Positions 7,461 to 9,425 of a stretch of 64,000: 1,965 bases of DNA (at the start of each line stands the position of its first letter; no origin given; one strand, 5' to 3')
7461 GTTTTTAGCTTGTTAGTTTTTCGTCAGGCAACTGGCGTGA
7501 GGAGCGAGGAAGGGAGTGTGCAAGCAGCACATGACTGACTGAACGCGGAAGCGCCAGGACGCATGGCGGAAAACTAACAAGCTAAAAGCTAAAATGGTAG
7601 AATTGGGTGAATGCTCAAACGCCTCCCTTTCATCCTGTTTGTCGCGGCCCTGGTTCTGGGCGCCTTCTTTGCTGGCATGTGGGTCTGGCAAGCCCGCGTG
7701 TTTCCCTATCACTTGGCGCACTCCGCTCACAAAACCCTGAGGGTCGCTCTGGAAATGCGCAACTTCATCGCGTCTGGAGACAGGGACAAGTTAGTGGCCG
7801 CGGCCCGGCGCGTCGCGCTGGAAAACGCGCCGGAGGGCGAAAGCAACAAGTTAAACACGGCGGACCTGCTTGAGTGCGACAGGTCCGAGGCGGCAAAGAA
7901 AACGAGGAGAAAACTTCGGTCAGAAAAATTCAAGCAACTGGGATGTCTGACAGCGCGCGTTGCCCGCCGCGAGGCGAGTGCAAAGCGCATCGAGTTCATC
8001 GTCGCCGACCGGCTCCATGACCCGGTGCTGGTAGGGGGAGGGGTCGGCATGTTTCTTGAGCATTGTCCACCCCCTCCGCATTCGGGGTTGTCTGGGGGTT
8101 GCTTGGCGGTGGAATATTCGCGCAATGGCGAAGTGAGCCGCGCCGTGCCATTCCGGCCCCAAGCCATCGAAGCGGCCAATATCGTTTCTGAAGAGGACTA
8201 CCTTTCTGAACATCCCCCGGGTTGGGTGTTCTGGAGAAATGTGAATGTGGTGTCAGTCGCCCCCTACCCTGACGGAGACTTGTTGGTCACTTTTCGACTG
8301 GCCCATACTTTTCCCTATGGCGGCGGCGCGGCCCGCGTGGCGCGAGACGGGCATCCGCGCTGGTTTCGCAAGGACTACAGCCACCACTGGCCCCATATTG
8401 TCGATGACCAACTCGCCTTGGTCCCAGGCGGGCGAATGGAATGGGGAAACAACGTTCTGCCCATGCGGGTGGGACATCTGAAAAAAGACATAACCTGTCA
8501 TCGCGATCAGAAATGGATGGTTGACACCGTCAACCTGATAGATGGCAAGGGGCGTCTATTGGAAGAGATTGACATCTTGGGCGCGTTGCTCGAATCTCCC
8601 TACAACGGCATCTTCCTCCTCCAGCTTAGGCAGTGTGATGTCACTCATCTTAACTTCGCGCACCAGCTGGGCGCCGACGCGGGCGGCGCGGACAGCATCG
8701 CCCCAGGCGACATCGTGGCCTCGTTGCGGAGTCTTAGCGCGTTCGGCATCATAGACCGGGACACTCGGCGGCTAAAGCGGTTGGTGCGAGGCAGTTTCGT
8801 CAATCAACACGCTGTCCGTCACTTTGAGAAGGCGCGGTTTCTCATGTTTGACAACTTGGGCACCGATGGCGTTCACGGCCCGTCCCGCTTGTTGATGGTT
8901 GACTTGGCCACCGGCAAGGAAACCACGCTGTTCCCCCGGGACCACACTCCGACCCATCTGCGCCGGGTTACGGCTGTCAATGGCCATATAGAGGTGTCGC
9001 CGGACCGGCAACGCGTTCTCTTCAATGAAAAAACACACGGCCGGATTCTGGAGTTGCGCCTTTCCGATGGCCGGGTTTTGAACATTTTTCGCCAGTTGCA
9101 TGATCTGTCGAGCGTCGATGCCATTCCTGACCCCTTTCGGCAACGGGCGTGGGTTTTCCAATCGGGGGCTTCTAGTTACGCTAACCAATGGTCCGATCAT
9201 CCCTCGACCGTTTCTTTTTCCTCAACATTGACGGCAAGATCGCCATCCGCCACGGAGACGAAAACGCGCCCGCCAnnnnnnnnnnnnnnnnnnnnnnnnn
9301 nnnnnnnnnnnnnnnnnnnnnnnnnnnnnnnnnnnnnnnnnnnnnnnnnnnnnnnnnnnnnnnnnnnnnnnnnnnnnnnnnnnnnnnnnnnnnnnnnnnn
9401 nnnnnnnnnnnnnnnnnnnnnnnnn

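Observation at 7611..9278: Two paralogous membrane-anchored periplasmic proteins and a pseudogene fragment accompany the array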

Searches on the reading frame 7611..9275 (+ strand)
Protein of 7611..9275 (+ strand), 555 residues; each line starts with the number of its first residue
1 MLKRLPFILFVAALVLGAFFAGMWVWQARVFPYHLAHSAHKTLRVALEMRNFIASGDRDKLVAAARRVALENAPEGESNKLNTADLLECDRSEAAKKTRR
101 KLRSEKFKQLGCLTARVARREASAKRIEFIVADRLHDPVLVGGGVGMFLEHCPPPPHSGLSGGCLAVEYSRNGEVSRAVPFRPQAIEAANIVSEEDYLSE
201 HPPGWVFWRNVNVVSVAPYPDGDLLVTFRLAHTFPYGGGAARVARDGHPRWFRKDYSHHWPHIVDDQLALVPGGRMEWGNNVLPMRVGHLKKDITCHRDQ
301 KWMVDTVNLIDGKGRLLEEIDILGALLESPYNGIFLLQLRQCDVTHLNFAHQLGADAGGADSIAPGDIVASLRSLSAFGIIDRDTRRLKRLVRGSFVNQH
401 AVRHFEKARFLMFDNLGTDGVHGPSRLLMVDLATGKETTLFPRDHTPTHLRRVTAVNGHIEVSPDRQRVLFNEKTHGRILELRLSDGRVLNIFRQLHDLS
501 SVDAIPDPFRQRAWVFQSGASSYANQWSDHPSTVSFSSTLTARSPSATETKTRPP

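Call 6: search_protein_families(library=pfam, proteins=[window:7611-9275:+], max_evalue=1)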
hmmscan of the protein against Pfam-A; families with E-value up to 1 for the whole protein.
window:7611-9275:+ (555 aa): 0 families

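Call 10: find_homologous_proteins(query=window:7611-9275:+, max_evalue=0.001)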
Query window:7611-9275:+ (555 aa): 369 proteins with E <= 0.001 among 8000 candidates; the best 120 are listed.
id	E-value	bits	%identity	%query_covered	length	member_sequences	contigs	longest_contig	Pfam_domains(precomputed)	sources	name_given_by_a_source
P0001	0.0e+0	1283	100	100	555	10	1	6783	-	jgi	-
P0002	0.0e+0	1036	85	95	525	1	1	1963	-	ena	-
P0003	0.0e+0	1035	85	95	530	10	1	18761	-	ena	-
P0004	3.0e-276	935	78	95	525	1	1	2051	-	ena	-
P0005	4.5e-256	869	76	95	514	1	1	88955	-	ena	-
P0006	4.5e-255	866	74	94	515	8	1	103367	-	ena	-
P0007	1.4e-252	857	74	95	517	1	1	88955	-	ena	-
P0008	2.2e-252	857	73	95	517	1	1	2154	-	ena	-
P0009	2.3e-252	857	74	95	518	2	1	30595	-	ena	-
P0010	9.9e-252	855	73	95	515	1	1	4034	PF14269.13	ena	-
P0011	4.3e-251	852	73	95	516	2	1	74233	-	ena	-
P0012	1.1e-250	851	73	95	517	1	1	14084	-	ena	-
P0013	9.9e-250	848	73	95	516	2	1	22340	-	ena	-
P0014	1.8e-249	847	73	95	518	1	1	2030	-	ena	-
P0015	4.3e-249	846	73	95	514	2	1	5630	-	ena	-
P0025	3.0e-246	836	73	95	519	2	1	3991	PF14269.13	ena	-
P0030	1.0e-244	831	72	95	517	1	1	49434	PF14269.13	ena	-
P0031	1.2e-244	831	71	95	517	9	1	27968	PF14269.13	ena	-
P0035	5.5e-243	826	72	95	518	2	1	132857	PF14269.13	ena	-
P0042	1.8e-196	672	60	91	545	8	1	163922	-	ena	-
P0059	3.9e-180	618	56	95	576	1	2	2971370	-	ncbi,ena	-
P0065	3.6e-176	605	56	91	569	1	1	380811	-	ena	-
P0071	1.5e-149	517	49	94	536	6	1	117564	PF14269.13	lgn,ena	-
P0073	2.5e-148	513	50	95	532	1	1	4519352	-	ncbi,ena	-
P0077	1.2e-147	511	50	95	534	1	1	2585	PF14269.13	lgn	-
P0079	2.6e-147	510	49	92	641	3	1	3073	PF13701.13,PF14269.13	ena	-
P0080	3.0e-147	510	48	94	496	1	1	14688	PF14269.13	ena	-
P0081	7.3e-147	508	48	92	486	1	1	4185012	PF14269.13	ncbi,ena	-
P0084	7.8e-146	505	49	94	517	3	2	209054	-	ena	-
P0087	1.5e-145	504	50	95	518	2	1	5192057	-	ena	-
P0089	8.4e-144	498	49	92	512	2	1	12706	PF14269.13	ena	-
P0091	1.4e-143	497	49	93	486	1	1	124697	PF14269.13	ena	-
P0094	9.7e-143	495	48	94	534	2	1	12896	PF14269.13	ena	-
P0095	1.7e-142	494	49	92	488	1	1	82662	PF14269.13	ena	-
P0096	5.1e-142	492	47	96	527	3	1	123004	PF14269.13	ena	-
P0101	8.7e-140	485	48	94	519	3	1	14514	PF14269.13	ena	-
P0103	9.9e-140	485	46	94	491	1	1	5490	PF14269.13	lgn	-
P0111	8.7e-137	475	53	78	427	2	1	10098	PF14269.13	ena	-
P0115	2.1e-135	471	49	94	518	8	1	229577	PF14269.13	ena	-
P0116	7.8e-135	469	48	95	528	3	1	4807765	-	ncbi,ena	-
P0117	1.1e-134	468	49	91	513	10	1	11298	PF14269.13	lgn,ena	-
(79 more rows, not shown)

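Call 12: find_encoding_contigs(protein=P0059, flank=10000, max_places=3)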
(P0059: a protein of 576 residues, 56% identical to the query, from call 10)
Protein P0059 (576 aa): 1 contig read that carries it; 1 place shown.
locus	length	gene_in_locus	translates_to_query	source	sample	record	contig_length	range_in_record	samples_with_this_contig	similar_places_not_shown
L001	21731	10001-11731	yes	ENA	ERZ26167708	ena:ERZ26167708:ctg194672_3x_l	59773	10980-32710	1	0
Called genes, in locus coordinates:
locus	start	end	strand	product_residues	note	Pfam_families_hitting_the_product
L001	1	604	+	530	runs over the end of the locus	-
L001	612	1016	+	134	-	-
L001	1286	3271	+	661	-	-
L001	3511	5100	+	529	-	-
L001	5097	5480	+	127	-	-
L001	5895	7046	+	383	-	PF13231:PMT_2 (weak)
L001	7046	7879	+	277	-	-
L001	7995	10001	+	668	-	-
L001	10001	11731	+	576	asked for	-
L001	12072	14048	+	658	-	PF13231:PMT_2 (weak)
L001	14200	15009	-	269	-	PF00398:RrnaAD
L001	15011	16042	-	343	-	PF04166:PdxA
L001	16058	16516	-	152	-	PF13145:Rotamase_2, PF13616:Rotamase_3, PF00639:Rotamase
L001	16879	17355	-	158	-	PF13623:SurA_N_2, PF13624:SurA_N_3, PF09312:SurA_N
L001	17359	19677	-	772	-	PF03968:LptD_N (weak), PF19838:LptD_2, PF04453:LptD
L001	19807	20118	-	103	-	-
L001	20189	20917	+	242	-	PF25989:YknX_C (weak)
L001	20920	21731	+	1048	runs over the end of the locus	PF00873:ACR_tran, PF02355:SecD_SecF_C (faint), PF03176:MMPL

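Call 13: find_encoding_contigs(protein=P0073, flank=10000, max_places=3)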
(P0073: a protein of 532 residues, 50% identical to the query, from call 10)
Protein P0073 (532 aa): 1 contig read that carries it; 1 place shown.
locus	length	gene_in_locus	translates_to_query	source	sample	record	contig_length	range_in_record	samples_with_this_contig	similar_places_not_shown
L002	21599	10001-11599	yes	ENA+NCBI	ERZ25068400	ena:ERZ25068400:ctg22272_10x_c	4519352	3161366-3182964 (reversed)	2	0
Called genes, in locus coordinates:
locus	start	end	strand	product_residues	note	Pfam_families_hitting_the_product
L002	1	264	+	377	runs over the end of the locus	PF05721:PhyH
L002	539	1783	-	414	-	PF25213:HVO_A0261_N (faint)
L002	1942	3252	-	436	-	-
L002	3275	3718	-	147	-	PF12172:zf-ChsH2, PF01796:OB_ChsH2_C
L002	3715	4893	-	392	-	PF22691:Thiolase_C_1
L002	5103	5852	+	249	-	PF03328:HpcH_HpaI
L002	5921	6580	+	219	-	PF00230:MIP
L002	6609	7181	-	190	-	PF00293:NUDIX, PF14815:NUDIX_4 (weak)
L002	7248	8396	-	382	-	PF13173:AAA_14, PF13635:DUF4143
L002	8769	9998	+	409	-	PF04235:DUF418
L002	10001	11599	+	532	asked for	-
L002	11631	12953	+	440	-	PF13469:Sulfotransfer_3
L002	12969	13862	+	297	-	PF12146:Hydrolase_4, PF00561:Abhydrolase_1, PF12697:Abhydrolase_6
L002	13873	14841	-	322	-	PF02558:ApbA, PF08546:ApbA_C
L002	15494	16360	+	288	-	PF05685:Uma2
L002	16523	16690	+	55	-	PF00301:Rubredoxin, PF21349:RUBY_RBDX (faint)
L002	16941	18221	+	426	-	PF00375:SDF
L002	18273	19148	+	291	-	PF01040:UbiA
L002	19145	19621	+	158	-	PF04290:DctQ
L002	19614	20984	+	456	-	PF06808:DctM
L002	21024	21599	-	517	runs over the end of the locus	PF00501:AMP-binding, PF13193:AMP-binding_C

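Call 14: find_encoding_contigs(protein=P0081, flank=10000, max_places=3)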
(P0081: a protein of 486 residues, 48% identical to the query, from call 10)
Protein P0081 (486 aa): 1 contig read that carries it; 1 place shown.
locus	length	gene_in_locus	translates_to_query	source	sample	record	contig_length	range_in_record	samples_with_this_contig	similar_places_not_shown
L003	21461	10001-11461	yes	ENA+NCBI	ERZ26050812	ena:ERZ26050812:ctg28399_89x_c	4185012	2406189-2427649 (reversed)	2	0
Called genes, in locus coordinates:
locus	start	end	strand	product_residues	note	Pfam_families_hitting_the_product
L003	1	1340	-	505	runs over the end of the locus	-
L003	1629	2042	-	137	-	PF21157:DksA_N (weak), PF01258:zf-dskA_traR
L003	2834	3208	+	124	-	-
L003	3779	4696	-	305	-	PF09754:PAC2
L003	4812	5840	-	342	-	PF03462:PCRF, PF00472:RF-1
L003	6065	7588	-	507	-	PF20154:LNT_N, PF00795:CN_hydrolase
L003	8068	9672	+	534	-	PF14269:Arylsulfotran_2 (weak)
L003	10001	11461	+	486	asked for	PF14269:Arylsulfotran_2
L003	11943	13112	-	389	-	PF02562:PhoH, PF13245:AAA_19 (weak), PF13604:AAA_30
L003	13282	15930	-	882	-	PF01411:tRNA-synt_2c, PF07973:tRNA_SAD, PF02272:DHHA1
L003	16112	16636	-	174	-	PF21982:RecX_HTH1 (weak), PF02631:RecX_HTH2 (weak), PF21981:RecX_HTH3 (weak)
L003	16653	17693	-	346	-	PF00154:RecA_N, PF06745:ATPase (weak), PF08423:Rad51, PF27531:MT3502_N (weak), PF21096:RecA_C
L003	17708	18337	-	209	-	PF02834:LigT_PEase, PF13563:2_5_RNA_ligase2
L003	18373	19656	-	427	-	PF00994:MoCF_biosynth, PF18146:CinA_KH, PF02464:CinA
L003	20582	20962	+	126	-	-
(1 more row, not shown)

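Call 15: find_related_loci(query=window:7611-9275:+, collection=genome_contigs, flank=10000)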
Query window:7611-9275:+ (555 aa) in genome_contigs; peptide patterns used: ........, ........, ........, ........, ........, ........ (x = any residue, [..] = any of these).
24 stretches matched a pattern; 3 encode a relative of the query (tblastn E <= 1e-3); 3 distinct loci.
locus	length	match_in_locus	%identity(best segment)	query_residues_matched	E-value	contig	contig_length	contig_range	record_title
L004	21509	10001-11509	50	4-528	2e-143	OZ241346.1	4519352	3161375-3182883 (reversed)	MAG: Candidatus Azotimanducaceae bacterium isolate 1a084ade-5f57-4f91-b07c-c4cd22397a73 genome assembly, chromosome: 1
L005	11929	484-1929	50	22-525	5e-145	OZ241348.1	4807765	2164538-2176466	MAG: Candidatus Azotimanducaceae bacterium isolate a9db2f7b-e227-4142-b8f7-1613535697ad genome assembly, chromosome: 1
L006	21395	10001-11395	43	1-526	2e-121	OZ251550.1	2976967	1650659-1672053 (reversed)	MAG: Nitrospirales bacterium isolate d59870a2-bf11-498b-9867-9f61eb436578 genome assembly, chromosome: 1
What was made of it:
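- Tried and rejected: Scan of genome_contigs with A (call 15): only 3 loci, so neighbour statistics rest on 17 loci and not on a systematic genome survey.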

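Call 19: search_solved_structures(query=A2, max_evalue=1, show_alignments=2)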
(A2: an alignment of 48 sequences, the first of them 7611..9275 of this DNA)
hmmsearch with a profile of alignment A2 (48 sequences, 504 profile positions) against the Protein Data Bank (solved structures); distinct sequences matched with E-value up to 1: 1.
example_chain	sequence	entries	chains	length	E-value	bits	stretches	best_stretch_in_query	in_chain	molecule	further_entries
9qgl_9A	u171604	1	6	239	0.59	12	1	160-239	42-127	Photorhabdus luminescens subsp. laumondii TTO1 complete genome segment 6/17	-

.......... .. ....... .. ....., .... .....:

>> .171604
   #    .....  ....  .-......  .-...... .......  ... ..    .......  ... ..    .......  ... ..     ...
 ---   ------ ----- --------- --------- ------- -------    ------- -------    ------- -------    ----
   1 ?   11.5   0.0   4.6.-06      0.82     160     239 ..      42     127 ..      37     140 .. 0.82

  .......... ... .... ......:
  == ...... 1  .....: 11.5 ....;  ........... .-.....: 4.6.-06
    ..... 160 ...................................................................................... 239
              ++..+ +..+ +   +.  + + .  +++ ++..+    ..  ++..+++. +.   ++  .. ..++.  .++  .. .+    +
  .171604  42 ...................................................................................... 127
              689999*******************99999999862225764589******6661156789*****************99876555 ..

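Call 20: search_protein_families(library=pfam, alignment_id=A2, max_evalue=0.01)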
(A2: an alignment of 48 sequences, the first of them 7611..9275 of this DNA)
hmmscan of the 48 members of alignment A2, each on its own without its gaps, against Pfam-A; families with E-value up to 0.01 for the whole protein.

A. member 1, window:7611-9275:+ (555 aa): 0 families

B. families by the number of members that match (of 48 scanned): 1 family
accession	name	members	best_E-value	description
PF14269.12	Arylsulfotran_2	18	2.9e-08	Arylsulfotransferase (ASST)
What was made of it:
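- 18 of 48 family members hit Pfam PF14269 (call 20).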

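Call 21: find_related_loci(query=A2, collection=metagenome_contigs, flank=10000)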
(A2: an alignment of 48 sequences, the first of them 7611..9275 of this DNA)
Query A2 (555 aa) in metagenome_contigs; peptide patterns used: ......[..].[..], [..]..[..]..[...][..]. (x = any residue, [..] = any of these).
600 stretches matched a pattern, but none encodes a relative of the query by tblastn (E <= 1e-3).
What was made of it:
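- Tried and rejected: Scan of metagenome_contigs with the alignment (call 21): 600 pattern matches, none confirmed.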

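Call 22: find_encoding_contigs(protein=P0005, flank=10000, max_places=2)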
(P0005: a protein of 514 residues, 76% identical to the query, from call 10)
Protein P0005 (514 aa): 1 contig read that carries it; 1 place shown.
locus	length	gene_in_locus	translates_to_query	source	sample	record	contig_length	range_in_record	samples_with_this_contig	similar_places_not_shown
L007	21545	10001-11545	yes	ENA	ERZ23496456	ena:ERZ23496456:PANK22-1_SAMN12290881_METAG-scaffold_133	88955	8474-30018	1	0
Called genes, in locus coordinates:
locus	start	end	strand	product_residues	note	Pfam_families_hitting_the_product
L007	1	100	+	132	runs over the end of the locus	-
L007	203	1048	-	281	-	PF13501:SoxY, PF08770:SoxZ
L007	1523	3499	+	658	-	PF01011:PQQ, PF13360:PQQ_2 (weak), PF13570:Beta-prop_ACSF4 (faint), PF01011:PQQ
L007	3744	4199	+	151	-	PF00127:Copper-bind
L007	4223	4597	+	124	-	PF00127:Copper-bind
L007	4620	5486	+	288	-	PF00497:SBP_bac_3 (weak)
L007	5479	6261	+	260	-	-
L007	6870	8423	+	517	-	-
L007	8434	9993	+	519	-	-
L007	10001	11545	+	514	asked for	-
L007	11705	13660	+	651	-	PF13231:PMT_2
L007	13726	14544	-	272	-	PF01493:GXGXG (weak)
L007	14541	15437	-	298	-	PF01913:FTR, PF02741:FTR_C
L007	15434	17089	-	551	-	PF01979:Amidohydro_1 (faint), PF07969:Amidohydro_3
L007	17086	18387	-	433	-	-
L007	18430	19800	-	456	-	PF07992:Pyr_redox_2 (weak)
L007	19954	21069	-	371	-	PF06032:S-Me-THD_N, PF20906:S-Me-THD_C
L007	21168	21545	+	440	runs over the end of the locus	PF02133:Transp_cyt_pur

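Call 23: find_encoding_contigs(protein=P0084, flank=10000, max_places=2)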
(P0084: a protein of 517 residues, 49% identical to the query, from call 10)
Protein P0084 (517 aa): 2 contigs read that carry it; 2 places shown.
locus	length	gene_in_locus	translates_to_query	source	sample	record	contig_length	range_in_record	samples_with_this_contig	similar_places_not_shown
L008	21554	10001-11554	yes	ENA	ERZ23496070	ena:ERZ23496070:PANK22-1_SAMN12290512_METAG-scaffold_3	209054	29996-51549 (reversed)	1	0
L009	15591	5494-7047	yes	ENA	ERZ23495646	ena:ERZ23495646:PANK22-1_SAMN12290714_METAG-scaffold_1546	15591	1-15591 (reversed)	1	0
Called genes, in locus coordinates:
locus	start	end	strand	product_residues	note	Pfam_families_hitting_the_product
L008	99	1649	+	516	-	-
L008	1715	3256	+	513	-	-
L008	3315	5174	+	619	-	PF19830:DUF6311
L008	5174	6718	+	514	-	-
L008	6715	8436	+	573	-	-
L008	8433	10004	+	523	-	-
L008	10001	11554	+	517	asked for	-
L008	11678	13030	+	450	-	PF13469:Sulfotransfer_3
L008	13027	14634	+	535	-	PF13489:Methyltransf_23 (faint), PF08241:Methyltransf_11 (weak), PF08242:Methyltransf_12 (faint), PF13649:Methyltransf_25 (faint), PF08241:Methyltransf_11 (weak)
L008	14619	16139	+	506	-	PF14269:Arylsulfotran_2 (weak)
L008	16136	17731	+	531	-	-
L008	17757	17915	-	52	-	-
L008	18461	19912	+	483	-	PF00535:Glycos_transf_2, PF10111:Glyco_tranf_2_2, PF13641:Glyco_tranf_2_3 (weak), PF02709:Glyco_transf_7C (weak)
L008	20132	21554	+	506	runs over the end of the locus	-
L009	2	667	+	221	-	?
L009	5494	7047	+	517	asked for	-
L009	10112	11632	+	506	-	PF14269:Arylsulfotran_2 (weak)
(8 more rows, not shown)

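Call 29: find_encoding_contigs(protein=P0065, flank=10000, max_places=2)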
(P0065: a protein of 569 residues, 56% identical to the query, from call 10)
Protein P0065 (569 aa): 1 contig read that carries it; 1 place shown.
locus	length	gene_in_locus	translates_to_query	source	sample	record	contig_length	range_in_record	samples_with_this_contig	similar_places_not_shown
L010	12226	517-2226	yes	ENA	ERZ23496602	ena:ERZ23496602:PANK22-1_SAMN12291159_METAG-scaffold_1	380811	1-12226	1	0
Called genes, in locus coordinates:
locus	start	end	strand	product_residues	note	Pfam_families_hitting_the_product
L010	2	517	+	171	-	?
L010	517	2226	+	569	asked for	-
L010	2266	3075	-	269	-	PF00398:RrnaAD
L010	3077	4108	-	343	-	PF04166:PdxA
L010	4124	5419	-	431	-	PF13623:SurA_N_2, PF13624:SurA_N_3, PF09312:SurA_N, PF13616:Rotamase_3, PF13145:Rotamase_2, PF00639:Rotamase, PF13145:Rotamase_2, PF13616:Rotamase_3, +1 more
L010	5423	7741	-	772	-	PF03968:LptD_N (faint), PF19838:LptD_2, PF04453:LptD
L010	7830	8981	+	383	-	PF25917:BSH_RND, PF25919:BSH_CusB (weak), PF25973:BSH_CzcB (weak), PF25989:YknX_C (weak)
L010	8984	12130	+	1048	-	PF00873:ACR_tran, PF02355:SecD_SecF_C (weak), PF03176:MMPL (weak)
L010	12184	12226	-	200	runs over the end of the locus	PF04205:FMN_bind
